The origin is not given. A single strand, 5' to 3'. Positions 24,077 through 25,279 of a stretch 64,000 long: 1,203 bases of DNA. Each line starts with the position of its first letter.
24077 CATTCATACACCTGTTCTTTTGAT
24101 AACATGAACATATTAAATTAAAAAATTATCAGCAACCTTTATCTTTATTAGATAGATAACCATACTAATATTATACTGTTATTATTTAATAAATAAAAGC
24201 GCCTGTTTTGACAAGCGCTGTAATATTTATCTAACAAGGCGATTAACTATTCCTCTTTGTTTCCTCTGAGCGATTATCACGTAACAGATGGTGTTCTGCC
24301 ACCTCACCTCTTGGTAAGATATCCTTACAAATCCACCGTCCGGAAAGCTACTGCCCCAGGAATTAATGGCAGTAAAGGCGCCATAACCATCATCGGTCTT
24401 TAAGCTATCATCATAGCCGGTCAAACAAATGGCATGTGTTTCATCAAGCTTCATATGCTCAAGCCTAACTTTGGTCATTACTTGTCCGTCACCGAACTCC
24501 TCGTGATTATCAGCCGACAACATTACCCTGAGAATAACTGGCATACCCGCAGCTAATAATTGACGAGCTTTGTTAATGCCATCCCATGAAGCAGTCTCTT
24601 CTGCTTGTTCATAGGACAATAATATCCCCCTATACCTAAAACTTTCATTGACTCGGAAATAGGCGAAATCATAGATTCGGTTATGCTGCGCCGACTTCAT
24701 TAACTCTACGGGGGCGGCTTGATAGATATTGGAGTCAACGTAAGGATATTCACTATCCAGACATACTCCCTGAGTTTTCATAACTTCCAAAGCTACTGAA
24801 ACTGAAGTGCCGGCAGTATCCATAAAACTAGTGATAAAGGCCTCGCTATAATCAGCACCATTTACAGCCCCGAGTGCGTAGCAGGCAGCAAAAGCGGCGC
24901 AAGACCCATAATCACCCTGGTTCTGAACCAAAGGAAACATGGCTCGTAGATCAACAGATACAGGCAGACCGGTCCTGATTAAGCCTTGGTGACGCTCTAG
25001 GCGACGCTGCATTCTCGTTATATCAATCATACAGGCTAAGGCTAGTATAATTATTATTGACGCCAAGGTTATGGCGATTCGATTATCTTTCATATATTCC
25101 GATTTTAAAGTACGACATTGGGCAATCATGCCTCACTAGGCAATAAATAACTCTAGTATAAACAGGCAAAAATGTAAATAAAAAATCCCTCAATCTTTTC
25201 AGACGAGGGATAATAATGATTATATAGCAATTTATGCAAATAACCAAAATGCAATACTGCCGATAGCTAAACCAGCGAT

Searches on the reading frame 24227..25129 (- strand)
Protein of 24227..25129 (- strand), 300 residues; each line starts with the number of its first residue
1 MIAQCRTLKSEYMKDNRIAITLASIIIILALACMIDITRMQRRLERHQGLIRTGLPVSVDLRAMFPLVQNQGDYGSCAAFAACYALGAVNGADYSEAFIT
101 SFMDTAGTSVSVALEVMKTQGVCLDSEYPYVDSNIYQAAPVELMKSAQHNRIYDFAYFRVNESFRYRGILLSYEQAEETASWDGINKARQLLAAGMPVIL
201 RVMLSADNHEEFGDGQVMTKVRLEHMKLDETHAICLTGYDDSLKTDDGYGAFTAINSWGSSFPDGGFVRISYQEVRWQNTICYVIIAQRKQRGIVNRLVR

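Call 40: search_protein_families(library=pfam, proteins=[window:24227-25129:-], max_evalue=0.001)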
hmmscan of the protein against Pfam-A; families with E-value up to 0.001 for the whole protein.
window:24227-25129:- (300 aa): 1 family
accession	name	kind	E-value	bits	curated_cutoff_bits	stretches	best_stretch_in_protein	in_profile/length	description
PF00112.29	Peptidase_C1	-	7.1e-11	43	20.7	1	55-274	1-206/220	Papain family cysteine protease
